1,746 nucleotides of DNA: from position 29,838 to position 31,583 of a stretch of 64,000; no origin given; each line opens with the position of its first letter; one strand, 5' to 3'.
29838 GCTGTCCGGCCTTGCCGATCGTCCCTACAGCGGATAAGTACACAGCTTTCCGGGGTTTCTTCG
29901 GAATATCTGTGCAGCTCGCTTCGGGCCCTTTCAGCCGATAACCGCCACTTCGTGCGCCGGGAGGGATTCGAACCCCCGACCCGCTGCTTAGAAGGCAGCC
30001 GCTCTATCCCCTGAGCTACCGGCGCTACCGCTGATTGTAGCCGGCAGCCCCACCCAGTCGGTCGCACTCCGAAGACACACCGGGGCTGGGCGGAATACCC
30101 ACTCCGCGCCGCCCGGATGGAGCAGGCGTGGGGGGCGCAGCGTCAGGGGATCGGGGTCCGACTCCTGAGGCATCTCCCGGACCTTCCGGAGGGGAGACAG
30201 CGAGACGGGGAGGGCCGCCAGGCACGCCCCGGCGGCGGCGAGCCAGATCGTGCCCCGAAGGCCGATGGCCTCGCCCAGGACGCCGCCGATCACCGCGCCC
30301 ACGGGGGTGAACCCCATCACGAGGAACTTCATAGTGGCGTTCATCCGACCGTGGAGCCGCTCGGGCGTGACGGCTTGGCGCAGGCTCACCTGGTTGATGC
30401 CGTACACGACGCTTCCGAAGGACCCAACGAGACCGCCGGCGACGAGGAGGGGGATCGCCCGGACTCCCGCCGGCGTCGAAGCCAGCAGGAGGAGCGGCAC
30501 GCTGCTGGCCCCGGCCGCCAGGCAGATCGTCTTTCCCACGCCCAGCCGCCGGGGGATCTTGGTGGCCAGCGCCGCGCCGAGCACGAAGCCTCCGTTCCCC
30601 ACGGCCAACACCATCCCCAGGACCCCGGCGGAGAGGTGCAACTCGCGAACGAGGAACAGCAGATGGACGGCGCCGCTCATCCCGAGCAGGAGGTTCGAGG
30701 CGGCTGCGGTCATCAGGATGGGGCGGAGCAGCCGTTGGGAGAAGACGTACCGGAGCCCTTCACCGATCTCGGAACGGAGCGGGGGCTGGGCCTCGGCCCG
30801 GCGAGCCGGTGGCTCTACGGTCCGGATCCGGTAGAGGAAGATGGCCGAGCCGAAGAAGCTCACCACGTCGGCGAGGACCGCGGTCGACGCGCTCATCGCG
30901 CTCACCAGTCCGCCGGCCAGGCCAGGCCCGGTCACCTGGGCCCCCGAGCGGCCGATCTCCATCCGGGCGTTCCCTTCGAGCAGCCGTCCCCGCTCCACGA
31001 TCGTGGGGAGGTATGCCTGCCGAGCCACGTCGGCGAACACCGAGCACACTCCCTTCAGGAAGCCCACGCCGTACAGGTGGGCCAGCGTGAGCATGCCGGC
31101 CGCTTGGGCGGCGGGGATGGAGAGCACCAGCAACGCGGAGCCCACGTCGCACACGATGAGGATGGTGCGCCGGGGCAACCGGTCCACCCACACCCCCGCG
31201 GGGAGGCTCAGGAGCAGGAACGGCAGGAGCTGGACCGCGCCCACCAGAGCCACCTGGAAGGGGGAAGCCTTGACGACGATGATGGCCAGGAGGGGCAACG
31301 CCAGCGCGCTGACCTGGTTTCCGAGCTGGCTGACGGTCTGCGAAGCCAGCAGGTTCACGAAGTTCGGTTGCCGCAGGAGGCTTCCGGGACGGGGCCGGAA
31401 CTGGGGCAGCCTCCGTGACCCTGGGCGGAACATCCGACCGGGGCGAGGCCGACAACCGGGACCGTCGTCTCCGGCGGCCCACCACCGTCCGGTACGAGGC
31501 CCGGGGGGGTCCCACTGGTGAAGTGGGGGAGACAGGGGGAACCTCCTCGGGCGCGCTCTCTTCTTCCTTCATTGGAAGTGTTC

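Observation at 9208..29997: tRNA-Arg(TCT)-targeted ~20.7-kb island with perfect 46-bp att repeats but no recombinase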

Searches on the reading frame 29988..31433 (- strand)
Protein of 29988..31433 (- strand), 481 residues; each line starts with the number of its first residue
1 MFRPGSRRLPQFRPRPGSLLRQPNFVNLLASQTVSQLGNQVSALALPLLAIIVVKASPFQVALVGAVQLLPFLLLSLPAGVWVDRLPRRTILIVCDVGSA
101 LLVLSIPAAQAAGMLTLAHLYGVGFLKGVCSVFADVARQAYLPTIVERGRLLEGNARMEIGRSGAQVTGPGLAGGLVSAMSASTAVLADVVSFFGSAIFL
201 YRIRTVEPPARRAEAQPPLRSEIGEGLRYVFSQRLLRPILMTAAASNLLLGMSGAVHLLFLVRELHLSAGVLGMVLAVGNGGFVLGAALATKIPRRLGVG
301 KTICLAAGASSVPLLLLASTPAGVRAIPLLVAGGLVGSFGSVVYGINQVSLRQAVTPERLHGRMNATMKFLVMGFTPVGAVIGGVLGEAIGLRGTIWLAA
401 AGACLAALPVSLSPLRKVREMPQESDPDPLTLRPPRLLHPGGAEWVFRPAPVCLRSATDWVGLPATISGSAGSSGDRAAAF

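Call 15: find_related_loci(query=window:30201-31433:-, collection=genome_contigs, flank=10000)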
Query window:30201-31433:- (411 aa) in genome_contigs; peptide patterns used: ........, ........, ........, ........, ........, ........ (x = any residue, [..] = any of these).
598 stretches matched a pattern (row limit reached: there are more); 128 encode a relative of the query (tblastn E <= 1e-3); the best 80 are kept; 80 distinct loci.
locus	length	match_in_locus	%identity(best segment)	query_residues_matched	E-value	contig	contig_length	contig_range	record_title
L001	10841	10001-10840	86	1-281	2e-133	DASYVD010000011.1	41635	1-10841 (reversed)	MAG TPA_asm: Actinomycetota bacterium isolate SMAG_U4612 k141_1689612, whole genome shotgun sequence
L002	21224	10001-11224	52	4-410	1e-122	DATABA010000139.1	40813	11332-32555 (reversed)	MAG TPA_asm: Actinomycetota bacterium isolate SMAG_U6686 k141_458303, whole genome shotgun sequence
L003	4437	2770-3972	52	14-410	2e-123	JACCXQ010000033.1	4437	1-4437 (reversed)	MAG: Chloroflexota bacterium isolate MGR_bin182 SD2897-2912_k127_6043119, whole genome shotgun sequence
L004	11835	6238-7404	51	18-402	7e-119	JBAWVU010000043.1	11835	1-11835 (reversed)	MAG: Chloroflexota bacterium isolate ELA019 MAG019_43, whole genome shotgun sequence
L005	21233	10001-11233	49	4-410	9e-118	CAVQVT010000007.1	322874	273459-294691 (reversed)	MAG: uncultured Chloroflexia bacterium isolate MFD00032.bin.2.129 genome assembly, contig: contig_36478, whole genome sh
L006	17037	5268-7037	48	3-410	9e-114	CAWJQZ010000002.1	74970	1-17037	MAG: uncultured Chloroflexia bacterium isolate MFD02979.bin.2.128 genome assembly, contig: contig_101885, whole genome s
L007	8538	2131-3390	46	11-410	6e-103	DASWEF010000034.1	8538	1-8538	MAG TPA_asm: Gaiellaceae bacterium isolate SMAG_U2755 k141_713088, whole genome shotgun sequence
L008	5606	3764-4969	49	14-408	2e-101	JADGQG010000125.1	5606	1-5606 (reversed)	MAG: Chloroflexota bacterium isolate Chersky.10_44 contig-100_8047, whole genome shotgun sequence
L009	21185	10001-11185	47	17-410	2e-100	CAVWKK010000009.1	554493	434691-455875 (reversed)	MAG: uncultured Actinomycetes bacterium isolate MFD08669.bin.1.39 genome assembly, contig: contig_7821, whole genome sho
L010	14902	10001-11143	48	14-396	1e-96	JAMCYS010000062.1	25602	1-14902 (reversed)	MAG: Chloroflexota bacterium isolate FK_Sedi_B_Bin.34 NODE_6194_length_25602_cov_5.26485, whole genome shotgun sequence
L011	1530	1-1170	46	40-409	2e-100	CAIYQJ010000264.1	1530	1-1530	MAG: uncultured Chloroflexi bacterium isolate Kiruna_bin-01429 genome assembly, contig: bin-01429:264/476, whole genome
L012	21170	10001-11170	47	18-409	4e-92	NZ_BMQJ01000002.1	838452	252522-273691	Streptosporangium pseudovulgare strain JCM 3115 sequence02, whole genome shotgun sequence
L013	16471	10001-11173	46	14-405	6e-92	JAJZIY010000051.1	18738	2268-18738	MAG: Actinomycetes bacterium isolate LSA5.bin104 NODE_4265_length_18738_cov_5.214873, whole genome shotgun sequence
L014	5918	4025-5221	44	19-410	5e-91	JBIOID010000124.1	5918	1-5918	MAG: Candidatus Limnocylindrales bacterium isolate GcL4-8 k141_2262208_length_5918_cov_17.1811, whole genome shotgun seq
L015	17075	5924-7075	43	15-393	3e-89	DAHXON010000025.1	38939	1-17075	MAG TPA_asm: Chloroflexi bacterium isolate clean318 NODE_25_length_38939_cov_3.080543, whole genome shotgun sequence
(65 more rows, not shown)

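Call 26: search_protein_families(library=pfam, proteins=[window:29988-31433:-], max_evalue=0.01)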
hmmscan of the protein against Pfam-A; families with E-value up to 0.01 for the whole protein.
window:29988-31433:- (481 aa): 3 families
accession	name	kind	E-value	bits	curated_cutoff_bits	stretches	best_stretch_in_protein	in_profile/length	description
PF05977.19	MFS_3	-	2.7e-32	112.4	27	1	20-424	7-404/524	Transmembrane secretion effector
PF07690.21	MFS_1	-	1.7e-30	106.6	33.4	2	29-320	2-291/347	Major Facilitator Superfamily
PF12832.13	MFS_1_like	-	0.0013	18.3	25.2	1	229-387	203-362/373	MFS_1 like family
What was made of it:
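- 29988..31433 (-): Host flank: MFS_3 transporter. Its ORF runs 38 nt into the tRNA gene. Pfam (call 26).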

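Call 43: find_homologous_proteins(query=window:30201-31433:-, max_evalue=1e-60)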
Query window:30201-31433:- (411 aa): 1772 proteins with E <= 1e-60 among 8000 candidates; the best 120 are listed.
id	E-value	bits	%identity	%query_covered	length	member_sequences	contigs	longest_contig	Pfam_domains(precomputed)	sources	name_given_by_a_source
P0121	1.0e-249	846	100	100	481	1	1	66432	PF05977.20,PF07690.22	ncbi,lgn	ncbi:MAG: MFS transporter [Actinomycetota bacterium]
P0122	6.7e-218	742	88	100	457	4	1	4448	PF05977.20,PF07690.22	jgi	jgi:MFS family permease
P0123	2.6e-216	737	88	96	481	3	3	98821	PF05977.20,PF07690.22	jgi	jgi:MFS family permease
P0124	1.8e-212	724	86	100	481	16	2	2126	PF05977.20,PF07690.22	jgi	jgi:MFS family permease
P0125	3.2e-199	680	84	93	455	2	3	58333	PF05977.20,PF07690.22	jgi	jgi:MFS family permease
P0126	8.2e-196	669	88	88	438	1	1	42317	PF05977.20,PF07690.22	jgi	jgi:MFS family permease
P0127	4.1e-195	667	80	99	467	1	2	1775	PF05977.20,PF07690.22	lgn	-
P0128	5.6e-142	492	86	68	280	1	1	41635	PF05977.20,PF07690.22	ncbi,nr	ncbi:MAG TPA: MFS transporter, partial [Actinomycetota bacterium]|nr:MFS transporter [Actinomycetota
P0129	1.6e-123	431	54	99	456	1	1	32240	PF13347.13,PF05977.20,PF12832.14,PF07690.22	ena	-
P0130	7.4e-119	416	54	95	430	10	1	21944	PF05977.20,PF07690.22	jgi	-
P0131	2.5e-117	411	52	96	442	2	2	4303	PF13347.13,PF05977.20,PF12832.14,PF07690.22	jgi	jgi:MFS family permease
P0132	7.6e-117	409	54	96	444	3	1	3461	PF13347.13,PF05977.20,PF07690.22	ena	-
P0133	9.8e-117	409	57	90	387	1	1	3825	PF05977.20,PF07690.22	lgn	-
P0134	2.4e-116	407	53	96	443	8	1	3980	PF13347.13,PF05977.20,PF12832.14,PF07690.22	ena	-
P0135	2.5e-116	407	53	96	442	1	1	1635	PF13347.13,PF05977.20,PF12832.14,PF07690.22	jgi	jgi:MFS family permease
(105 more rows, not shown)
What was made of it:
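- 29988..31433 (-): An identical 481-aa product is on record, and there are 481-aa orthologues (call 43).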

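Call 44: find_encoding_contigs(protein=P0123, flank=10000, max_places=4)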
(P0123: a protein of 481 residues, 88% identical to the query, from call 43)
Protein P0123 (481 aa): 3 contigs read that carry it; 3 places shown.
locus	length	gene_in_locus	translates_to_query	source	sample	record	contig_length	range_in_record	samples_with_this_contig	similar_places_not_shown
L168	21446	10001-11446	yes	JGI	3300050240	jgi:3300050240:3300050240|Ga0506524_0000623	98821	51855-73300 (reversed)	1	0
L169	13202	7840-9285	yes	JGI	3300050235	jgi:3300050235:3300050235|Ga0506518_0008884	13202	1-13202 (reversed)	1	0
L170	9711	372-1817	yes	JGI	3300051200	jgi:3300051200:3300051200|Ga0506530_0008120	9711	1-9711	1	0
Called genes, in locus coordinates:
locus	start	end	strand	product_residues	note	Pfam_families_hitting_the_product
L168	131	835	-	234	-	PF07730:HisKA_3 (weak), PF02518:HATPase_c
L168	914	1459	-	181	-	PF00753:Lactamase_B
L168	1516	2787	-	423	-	PF06689:zf-C4_ClpX, PF05496:RuvB_N (weak), PF01078:Mg_chelatase (faint), PF07724:AAA_2, PF13401:AAA_22 (faint), PF00004:AAA, PF07728:AAA_5 (weak), PF10431:ClpB_D2-small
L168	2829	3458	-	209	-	PF00574:CLP_protease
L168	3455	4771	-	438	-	PF05697:Trigger_N, PF00254:FKBP_C (weak), PF05698:Trigger_C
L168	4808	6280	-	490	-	PF00535:Glycos_transf_2, PF13641:Glyco_tranf_2_3, PF13632:Glyco_trans_2_3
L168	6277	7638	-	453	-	PF02985:HEAT (faint), PF13513:HEAT_EZ (faint), PF13646:HEAT_2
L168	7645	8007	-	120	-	PF00072:Response_reg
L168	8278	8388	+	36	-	-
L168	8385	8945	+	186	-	-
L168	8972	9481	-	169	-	-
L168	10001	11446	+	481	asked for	PF05977:MFS_3, PF07690:MFS_1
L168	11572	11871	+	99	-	-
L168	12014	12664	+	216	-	PF00072:Response_reg, PF04545:Sigma70_r4 (weak), PF08281:Sigma70_r4_2, PF00196:GerE, PF08279:HTH_11 (weak), PF13384:HTH_23 (weak), PF13412:HTH_24 (weak)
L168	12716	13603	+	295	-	PF01297:ZnuA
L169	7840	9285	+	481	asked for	PF05977:MFS_3, PF07690:MFS_1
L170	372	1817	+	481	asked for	PF05977:MFS_3, PF07690:MFS_1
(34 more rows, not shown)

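Call 45: find_encoding_contigs(protein=P0126, flank=10000, max_places=3)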
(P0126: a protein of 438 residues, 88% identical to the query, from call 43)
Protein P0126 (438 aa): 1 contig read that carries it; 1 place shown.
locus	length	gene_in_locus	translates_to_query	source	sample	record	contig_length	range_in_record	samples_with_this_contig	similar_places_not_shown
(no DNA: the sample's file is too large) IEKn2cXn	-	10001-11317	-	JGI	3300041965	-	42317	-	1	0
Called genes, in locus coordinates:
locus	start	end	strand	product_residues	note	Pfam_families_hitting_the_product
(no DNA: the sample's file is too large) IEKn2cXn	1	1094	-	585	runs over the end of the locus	-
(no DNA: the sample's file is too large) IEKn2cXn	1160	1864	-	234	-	PF07730:HisKA_3 (weak), PF02518:HATPase_c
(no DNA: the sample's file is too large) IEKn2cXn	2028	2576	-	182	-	PF00753:Lactamase_B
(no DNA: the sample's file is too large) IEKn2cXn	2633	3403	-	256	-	PF07724:AAA_2, PF10431:ClpB_D2-small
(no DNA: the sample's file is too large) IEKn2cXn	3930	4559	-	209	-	PF00574:CLP_protease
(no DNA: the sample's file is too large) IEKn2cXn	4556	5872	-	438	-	PF05697:Trigger_N, PF00254:FKBP_C (weak), PF05698:Trigger_C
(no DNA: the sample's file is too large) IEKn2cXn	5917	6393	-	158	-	-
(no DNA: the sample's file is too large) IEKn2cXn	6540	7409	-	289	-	-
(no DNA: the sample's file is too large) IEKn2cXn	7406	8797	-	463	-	-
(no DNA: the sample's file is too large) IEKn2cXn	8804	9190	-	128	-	PF00072:Response_reg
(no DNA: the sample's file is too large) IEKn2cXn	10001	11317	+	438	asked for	PF05977:MFS_3, PF07690:MFS_1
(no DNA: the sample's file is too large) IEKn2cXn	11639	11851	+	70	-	-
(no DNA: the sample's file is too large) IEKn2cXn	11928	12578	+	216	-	PF00072:Response_reg, PF12840:HTH_20 (faint), PF08281:Sigma70_r4_2, PF00196:GerE, PF04545:Sigma70_r4 (weak), PF08279:HTH_11 (weak), PF13384:HTH_23 (weak), PF13412:HTH_24 (weak)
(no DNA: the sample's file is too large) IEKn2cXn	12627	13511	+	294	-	PF01297:ZnuA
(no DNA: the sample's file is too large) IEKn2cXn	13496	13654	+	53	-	?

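Call 46: find_encoding_contigs(protein=P0125, flank=10000, max_places=4)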
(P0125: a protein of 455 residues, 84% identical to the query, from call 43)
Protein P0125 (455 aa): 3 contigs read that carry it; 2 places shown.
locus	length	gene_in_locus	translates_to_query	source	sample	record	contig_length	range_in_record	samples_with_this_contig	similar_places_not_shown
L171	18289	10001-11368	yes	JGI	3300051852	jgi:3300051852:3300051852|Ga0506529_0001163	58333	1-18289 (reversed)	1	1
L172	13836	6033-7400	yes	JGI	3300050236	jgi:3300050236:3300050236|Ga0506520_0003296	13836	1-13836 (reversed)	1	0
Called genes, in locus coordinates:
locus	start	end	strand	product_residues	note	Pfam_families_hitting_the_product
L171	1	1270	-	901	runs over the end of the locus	PF00133:tRNA-synt_1, PF09334:tRNA-synt_1g (weak), PF13603:tRNA-synt_1_2 (weak), PF09334:tRNA-synt_1g (weak), PF08264:Anticodon_1, PF10458:Val_tRNA-synt_C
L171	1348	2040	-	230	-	PF02518:HATPase_c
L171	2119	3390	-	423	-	PF06689:zf-C4_ClpX, PF05496:RuvB_N (weak), PF07724:AAA_2, PF13401:AAA_22 (faint), PF00004:AAA, PF07728:AAA_5 (weak), PF10431:ClpB_D2-small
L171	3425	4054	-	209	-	PF00574:CLP_protease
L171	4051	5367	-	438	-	PF05697:Trigger_N, PF05698:Trigger_C, PF09312:SurA_N (faint)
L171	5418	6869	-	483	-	PF00535:Glycos_transf_2, PF13641:Glyco_tranf_2_3, PF03142:Chitin_synth_2 (faint), PF13632:Glyco_trans_2_3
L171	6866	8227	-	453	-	PF02985:HEAT (faint), PF13646:HEAT_2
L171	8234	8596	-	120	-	PF00072:Response_reg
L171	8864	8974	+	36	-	-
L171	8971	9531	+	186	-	-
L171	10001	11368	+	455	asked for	PF05977:MFS_3, PF07690:MFS_1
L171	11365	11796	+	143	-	PF01243:PNPOx_N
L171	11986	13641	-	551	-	PF13088:BNR_2 (faint)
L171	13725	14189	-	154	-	PF04075:F420H2_quin_red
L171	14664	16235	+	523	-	PF13492:GAF_3 (faint), PF01590:GAF (weak), PF13185:GAF_2, PF07228:SpoIIE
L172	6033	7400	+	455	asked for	PF05977:MFS_3, PF07690:MFS_1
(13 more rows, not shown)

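Call 49: find_encoding_contigs(protein=P0122, flank=10000, max_places=4)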
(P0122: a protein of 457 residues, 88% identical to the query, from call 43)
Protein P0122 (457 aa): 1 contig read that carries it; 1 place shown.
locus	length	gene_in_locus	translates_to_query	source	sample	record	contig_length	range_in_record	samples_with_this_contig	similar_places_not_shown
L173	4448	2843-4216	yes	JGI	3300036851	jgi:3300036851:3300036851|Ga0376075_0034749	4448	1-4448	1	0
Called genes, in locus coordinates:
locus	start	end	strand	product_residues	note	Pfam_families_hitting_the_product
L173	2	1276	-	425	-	?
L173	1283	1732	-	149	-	PF00072:Response_reg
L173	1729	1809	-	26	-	-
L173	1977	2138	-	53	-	-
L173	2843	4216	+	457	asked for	PF05977:MFS_3, PF07690:MFS_1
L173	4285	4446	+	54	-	?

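Call 83: find_encoding_contigs(protein=P0121, flank=10000, max_places=4)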
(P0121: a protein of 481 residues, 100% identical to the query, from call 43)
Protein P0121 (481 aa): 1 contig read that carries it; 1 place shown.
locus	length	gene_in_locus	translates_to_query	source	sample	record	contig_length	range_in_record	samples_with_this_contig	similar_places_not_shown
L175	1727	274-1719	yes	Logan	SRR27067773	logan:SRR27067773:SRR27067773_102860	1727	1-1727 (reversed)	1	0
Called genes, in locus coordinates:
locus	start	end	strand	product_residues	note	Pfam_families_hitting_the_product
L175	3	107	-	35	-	?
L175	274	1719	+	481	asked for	PF05977:MFS_3, PF07690:MFS_1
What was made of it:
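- The k=31 Logan assembly of the same run breaks inside the 46-mer (call 83).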
